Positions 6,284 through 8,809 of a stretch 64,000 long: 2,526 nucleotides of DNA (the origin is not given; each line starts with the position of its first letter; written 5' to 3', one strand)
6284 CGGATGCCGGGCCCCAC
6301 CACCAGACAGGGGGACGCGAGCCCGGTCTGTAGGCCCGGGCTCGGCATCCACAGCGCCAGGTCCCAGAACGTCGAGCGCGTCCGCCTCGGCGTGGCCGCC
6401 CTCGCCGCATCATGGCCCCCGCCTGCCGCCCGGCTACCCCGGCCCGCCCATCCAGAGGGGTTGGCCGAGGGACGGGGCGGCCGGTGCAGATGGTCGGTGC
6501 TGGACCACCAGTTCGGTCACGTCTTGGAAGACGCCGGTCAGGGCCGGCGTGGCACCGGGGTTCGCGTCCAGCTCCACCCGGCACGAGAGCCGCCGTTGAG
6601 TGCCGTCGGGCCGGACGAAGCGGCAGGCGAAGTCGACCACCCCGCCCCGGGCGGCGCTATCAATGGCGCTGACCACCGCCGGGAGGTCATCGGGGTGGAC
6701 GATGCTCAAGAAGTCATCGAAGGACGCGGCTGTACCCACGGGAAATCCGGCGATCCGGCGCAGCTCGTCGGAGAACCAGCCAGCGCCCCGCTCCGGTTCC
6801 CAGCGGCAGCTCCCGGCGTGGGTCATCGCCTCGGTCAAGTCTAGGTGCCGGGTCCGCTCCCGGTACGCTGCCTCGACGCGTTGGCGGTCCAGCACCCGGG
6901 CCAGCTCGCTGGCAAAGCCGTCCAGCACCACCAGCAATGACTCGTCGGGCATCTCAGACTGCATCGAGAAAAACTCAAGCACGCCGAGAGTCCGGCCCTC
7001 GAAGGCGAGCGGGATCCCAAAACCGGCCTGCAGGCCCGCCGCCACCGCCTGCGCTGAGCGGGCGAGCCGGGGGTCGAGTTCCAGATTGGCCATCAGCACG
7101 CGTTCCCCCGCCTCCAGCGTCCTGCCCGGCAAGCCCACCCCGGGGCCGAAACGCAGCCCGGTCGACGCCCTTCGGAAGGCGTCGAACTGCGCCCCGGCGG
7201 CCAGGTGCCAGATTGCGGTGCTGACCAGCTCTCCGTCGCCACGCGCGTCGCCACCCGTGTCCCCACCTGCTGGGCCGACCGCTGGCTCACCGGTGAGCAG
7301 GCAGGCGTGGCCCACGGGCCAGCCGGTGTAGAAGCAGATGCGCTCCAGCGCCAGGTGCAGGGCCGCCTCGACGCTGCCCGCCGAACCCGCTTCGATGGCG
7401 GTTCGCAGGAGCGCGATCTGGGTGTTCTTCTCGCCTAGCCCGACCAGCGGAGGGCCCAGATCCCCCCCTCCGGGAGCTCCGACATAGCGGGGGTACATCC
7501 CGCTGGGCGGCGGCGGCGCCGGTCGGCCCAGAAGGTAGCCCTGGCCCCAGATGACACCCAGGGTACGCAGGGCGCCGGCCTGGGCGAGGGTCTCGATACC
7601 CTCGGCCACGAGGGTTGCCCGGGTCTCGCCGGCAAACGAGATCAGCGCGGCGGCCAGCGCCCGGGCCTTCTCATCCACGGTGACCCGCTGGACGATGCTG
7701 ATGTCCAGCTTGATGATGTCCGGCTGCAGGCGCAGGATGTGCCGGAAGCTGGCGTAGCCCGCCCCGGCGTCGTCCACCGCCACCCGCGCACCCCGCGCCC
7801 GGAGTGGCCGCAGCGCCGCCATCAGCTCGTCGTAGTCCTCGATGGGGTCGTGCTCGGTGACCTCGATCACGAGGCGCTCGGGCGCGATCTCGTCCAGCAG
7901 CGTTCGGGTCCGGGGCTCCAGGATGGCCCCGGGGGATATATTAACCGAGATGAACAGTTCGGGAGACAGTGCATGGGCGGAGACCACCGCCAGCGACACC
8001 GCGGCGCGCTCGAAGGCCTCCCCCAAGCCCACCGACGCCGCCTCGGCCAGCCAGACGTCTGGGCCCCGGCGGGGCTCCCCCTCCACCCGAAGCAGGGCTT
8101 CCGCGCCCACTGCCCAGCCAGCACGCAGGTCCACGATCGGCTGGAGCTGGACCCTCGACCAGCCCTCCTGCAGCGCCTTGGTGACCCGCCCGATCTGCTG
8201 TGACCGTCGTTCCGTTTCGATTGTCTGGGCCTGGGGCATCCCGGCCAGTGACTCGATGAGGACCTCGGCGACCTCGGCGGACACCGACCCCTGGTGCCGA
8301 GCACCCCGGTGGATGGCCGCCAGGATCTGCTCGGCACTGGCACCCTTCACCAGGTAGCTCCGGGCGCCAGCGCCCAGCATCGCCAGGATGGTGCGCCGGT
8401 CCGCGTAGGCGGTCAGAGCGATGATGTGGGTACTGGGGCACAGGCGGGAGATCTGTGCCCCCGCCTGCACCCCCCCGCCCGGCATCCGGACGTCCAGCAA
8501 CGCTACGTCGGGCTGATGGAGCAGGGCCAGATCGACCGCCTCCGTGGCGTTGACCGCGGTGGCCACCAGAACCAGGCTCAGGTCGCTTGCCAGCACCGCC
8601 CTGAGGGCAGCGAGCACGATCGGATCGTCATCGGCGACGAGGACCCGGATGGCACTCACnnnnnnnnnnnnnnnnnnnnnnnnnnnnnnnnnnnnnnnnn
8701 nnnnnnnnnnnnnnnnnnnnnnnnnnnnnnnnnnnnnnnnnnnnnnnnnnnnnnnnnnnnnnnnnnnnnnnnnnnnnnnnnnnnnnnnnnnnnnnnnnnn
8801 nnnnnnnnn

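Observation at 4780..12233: Candidate novel multi-step phosphorelay wired to a c-di-GMP phosphodiesterase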

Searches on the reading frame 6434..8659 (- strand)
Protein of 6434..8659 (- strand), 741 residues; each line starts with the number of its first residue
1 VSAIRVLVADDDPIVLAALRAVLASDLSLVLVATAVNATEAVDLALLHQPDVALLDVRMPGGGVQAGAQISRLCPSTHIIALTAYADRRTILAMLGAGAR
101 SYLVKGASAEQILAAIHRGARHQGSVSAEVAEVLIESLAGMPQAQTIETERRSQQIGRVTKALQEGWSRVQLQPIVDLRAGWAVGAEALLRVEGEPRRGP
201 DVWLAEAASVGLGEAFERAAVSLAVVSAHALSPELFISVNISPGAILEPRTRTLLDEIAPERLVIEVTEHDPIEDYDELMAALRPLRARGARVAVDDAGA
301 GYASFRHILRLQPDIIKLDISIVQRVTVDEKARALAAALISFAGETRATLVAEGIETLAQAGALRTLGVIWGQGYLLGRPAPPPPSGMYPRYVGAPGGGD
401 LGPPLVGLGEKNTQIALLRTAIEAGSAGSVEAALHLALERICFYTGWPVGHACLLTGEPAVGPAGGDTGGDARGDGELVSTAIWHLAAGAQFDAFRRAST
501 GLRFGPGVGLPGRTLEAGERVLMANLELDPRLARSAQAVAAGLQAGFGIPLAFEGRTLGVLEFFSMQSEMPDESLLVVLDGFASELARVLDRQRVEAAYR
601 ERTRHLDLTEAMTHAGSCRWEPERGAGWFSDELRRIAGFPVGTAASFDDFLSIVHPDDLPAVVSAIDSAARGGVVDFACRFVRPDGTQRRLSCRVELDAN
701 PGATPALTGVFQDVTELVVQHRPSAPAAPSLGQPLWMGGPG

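Call 4: search_protein_families(library=pfam, proteins=[window:6434-8659:-], max_evalue=0.01)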
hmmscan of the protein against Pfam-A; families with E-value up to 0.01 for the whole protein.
window:6434-8659:- (741 aa): 5 families
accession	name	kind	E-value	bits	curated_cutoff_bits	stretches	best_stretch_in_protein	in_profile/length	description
PF00563.25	EAL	-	2.7e-45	155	31.3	1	159-380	4-236/236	EAL domain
PF00072.30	Response_reg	-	6.5e-20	71.8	30.2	1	6-116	1-110/111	Response regulator receiver domain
PF13185.12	GAF_2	-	8.6e-10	39.4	28.6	1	473-591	35-136/136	GAF domain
PF08447.18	PAS_3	-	7e-08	33.1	25.6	1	630-696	5-73/89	PAS fold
PF01590.32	GAF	-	0.00039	21.4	22.4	1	434-588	6-131/133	GAF domain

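Call 5: find_encoding_contigs(protein=window:6434-8659:-, flank=10000, max_places=6)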
Protein window:6434-8659:- (741 aa): 1 contig read that carries it; 1 place shown.
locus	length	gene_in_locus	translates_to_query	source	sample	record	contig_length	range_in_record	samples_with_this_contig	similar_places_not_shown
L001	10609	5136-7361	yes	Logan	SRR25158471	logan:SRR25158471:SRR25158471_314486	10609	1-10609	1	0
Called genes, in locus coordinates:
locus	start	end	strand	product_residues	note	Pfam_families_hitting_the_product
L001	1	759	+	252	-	?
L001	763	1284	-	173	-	-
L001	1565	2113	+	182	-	PF00582:Usp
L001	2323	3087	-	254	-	PF00072:Response_reg, PF01627:Hpt (weak)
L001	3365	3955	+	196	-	PF08448:PAS_4 (faint)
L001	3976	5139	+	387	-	PF00072:Response_reg, PF07730:HisKA_3, PF02518:HATPase_c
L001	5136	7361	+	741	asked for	PF00072:Response_reg, PF00563:EAL, PF13185:GAF_2, PF08447:PAS_3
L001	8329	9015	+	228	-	PF00072:Response_reg, PF00196:GerE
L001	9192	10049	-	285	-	PF00188:CAP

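Call 9: find_homologous_proteins(query=window:6434-8659:-, max_evalue=1e-10)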
Query window:6434-8659:- (741 aa): 1298 proteins with E <= 1e-10 among 8000 candidates; the best 120 are listed.
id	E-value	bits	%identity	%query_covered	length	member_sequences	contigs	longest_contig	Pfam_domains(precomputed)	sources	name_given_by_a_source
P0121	0.0e+0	1609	100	100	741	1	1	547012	PF08447.19,PF13185.13,PF00563.26,PF00072.31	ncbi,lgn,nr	ncbi:MAG TPA: EAL domain-containing protein [Actinomycetota bacterium]|nr:EAL domain-containing prot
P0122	2.6e-220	752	54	96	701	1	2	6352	PF08447.19,PF13185.13,PF00563.26,PF00072.31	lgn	-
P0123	1.0e-194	667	51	97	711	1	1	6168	PF08447.19,PF13185.13,PF01590.33,PF00563.26,PF00072.31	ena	-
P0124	6.8e-189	648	50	97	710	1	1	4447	PF08447.19,PF13185.13,PF00563.26,PF00072.31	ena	-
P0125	3.1e-174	600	48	96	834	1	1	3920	PF08447.19,PF13426.14,PF13188.14,PF13185.13,PF08448.17,PF00563.26,PF00989.32,PF00072.31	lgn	-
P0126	7.4e-151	522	44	97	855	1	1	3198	PF08447.19,PF13426.14,PF13185.13,PF08448.17,PF00563.26,PF00989.32,PF00072.31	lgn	-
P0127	1.2e-145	505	44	97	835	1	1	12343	PF13188.14,PF13185.13,PF01590.33,PF08448.17,PF00563.26,PF00989.32,PF00072.31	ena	-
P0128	1.2e-118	416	45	51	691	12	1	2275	PF00563.26,PF00072.31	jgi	jgi:DNA-binding NarL/FixJ family response regulator/EAL domain-containing protein (putative c-di-GMP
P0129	5.4e-107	377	44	51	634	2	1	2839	PF00563.26,PF00072.31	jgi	jgi:DNA-binding NarL/FixJ family response regulator/EAL domain-containing protein (putative c-di-GMP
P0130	5.8e-105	371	45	51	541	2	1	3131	PF00563.26,PF00072.31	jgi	jgi:EAL domain-containing protein (putative c-di-GMP-specific phosphodiesterase class I)/CheY-like c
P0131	2.3e-102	362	45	51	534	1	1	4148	PF00563.26,PF00072.31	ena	-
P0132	6.8e-102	360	42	51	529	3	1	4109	PF00563.26,PF00072.31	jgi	jgi:DNA-binding NarL/FixJ family response regulator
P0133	3.4e-101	358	51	52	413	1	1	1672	PF00563.26,PF00072.31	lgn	-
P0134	6.1e-101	357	49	53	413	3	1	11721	PF00563.26,PF00072.31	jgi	jgi:EAL domain-containing protein (putative c-di-GMP-specific phosphodiesterase class I)/AmiR/NasT f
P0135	3.8e-100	355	51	52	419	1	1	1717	PF00563.26,PF00072.31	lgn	-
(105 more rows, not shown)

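Call 10: find_encoding_contigs(protein=P0122, flank=10000, max_places=3)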
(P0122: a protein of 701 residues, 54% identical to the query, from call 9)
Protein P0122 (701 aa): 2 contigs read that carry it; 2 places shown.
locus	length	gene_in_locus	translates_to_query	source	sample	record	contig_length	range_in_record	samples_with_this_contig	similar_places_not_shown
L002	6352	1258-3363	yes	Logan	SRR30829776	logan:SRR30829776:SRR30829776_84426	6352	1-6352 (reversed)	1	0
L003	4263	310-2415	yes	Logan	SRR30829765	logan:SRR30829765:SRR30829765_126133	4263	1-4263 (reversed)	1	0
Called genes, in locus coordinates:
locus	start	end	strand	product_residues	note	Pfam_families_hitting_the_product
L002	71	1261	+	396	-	PF00072:Response_reg, PF07730:HisKA_3 (weak), PF02518:HATPase_c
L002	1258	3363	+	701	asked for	PF00072:Response_reg, PF00563:EAL, PF13185:GAF_2, PF08447:PAS_3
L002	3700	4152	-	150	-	-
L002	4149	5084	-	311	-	PF00264:Tyrosinase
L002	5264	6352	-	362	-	?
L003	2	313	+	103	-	?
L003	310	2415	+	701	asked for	PF00072:Response_reg, PF00563:EAL, PF13185:GAF_2, PF08447:PAS_3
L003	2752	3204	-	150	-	-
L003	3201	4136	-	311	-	PF00264:Tyrosinase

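Call 11: find_encoding_contigs(protein=P0123, flank=10000, max_places=3)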
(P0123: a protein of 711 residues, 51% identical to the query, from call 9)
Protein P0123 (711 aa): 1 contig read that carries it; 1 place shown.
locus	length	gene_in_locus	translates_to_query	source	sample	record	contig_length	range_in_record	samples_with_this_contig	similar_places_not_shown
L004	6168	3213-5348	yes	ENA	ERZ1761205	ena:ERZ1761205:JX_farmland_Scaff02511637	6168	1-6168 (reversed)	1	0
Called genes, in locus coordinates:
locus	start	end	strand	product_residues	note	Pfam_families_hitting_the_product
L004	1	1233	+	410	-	?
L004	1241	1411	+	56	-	-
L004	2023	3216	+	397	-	PF00072:Response_reg, PF07730:HisKA_3, PF02518:HATPase_c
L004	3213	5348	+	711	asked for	PF00072:Response_reg, PF00563:EAL, PF01590:GAF (weak), PF13185:GAF_2, PF08447:PAS_3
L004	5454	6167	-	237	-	?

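Call 12: find_encoding_contigs(protein=P0127, flank=10000, max_places=3)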
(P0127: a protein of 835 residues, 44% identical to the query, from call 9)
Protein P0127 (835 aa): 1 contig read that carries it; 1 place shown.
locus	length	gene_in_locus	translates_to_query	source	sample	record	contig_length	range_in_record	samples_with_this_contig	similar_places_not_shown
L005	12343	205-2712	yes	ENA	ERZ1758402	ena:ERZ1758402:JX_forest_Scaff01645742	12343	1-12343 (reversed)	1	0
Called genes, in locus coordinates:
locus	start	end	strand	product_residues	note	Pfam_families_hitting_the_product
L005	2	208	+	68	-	?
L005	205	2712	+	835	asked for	PF00072:Response_reg, PF08448:PAS_4 (faint), PF00563:EAL, PF01590:GAF (faint), PF13185:GAF_2, PF00989:PAS (faint), PF13188:PAS_8 (faint)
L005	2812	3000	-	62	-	-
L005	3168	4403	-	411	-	PF00109:ketoacyl-synt, PF00108:Thiolase_N (weak), PF02801:Ketoacyl-synt_C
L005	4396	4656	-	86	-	PF00550:PP-binding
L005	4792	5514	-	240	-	PF00106:adh_short, PF08659:KR, PF23441:SDR (weak), PF13561:adh_short_C2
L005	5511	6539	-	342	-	PF00195:Chal_sti_synt_N (faint), PF08545:ACP_syn_III, PF08541:ACP_syn_III_C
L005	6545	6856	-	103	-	-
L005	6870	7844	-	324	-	PF00698:Acyl_transf_1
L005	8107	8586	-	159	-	PF04542:Sigma70_r2, PF13384:HTH_23 (faint), PF08281:Sigma70_r4_2, PF04545:Sigma70_r4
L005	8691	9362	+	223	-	PF00440:TetR_N, PF19344:TetR_C_32, PF21943:TetR_C_46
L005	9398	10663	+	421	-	PF13393:tRNA-synt_His, PF03129:HGTP_anticodon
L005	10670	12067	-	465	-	PF01545:Cation_efflux, PF16916:ZT_dimer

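Call 14: search_protein_families(library=pfam, proteins=[L004:1-1233:+, L004:5454-6167:-, L002:5264-6352:-, L002:3700-4152:-, L005:2-208:+], max_evalue=0.01)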
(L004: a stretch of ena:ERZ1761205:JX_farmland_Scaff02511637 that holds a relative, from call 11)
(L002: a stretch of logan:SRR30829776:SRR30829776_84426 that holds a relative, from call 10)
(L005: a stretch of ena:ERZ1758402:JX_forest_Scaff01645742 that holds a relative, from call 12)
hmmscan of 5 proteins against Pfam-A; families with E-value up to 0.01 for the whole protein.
L004:1-1233:+ (410 aa): 2 families
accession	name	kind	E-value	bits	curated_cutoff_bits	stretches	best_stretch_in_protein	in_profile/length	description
PF13006.12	Nterm_IS4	-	2.1e-32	111.7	25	1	23-120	2-95/95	Insertion element 4 transposase N-terminal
PF01609.27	DDE_Tnp_1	-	3.7e-11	43.6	23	1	140-364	5-197/200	Transposase DDE domain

L004:5454-6167:- (237 aa): 8 families
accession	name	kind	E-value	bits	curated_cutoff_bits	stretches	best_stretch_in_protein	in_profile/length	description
PF00072.30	Response_reg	-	1.9e-26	92.8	30.2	1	29-140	1-110/111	Response regulator receiver domain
PF00196.25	GerE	-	3.4e-20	71.9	23.5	1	175-228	2-55/57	Bacterial regulatory proteins, luxR family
PF08281.18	Sigma70_r4_2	-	2.1e-08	34.1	25.7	1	176-217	11-53/54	Sigma-70, region 4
PF04545.22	Sigma70_r4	-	4.2e-06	26.6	24.1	1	176-218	5-48/50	Sigma-70, region 4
PF19610.4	DUF6115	-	0.00039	21.2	27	1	169-208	91-128/134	Family of unknown function (DUF6115)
PF13518.12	HTH_28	-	0.002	18.6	25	1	182-212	4-34/52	Helix-turn-helix domain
PF13936.12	HTH_38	-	0.0055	16.8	27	0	176-208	5-38/44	Helix-turn-helix domain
PF13384.12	HTH_23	-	0.0067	16.7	24.6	0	181-219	8-45/50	Homeodomain-like domain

L002:5264-6352:- (362 aa): 2 families
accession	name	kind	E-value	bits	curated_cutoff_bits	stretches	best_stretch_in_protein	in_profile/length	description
PF00196.25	GerE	-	3.1e-12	46.4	23.5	1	302-353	3-54/57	Bacterial regulatory proteins, luxR family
PF01590.32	GAF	-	0.00032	21.7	22.4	1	87-165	57-129/133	GAF domain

L002:3700-4152:- (150 aa): 0 families

L005:2-208:+ (68 aa): 1 family
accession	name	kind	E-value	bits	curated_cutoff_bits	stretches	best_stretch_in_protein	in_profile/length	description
PF02518.31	HATPase_c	-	3e-05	24.9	26.4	1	1-56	42-110/111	Histidine kinase-, DNA gyrase B-, and HSP90-like ATPase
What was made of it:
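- In the relative L004, an IS4 transposase sits upstream of the kinase (call 14).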
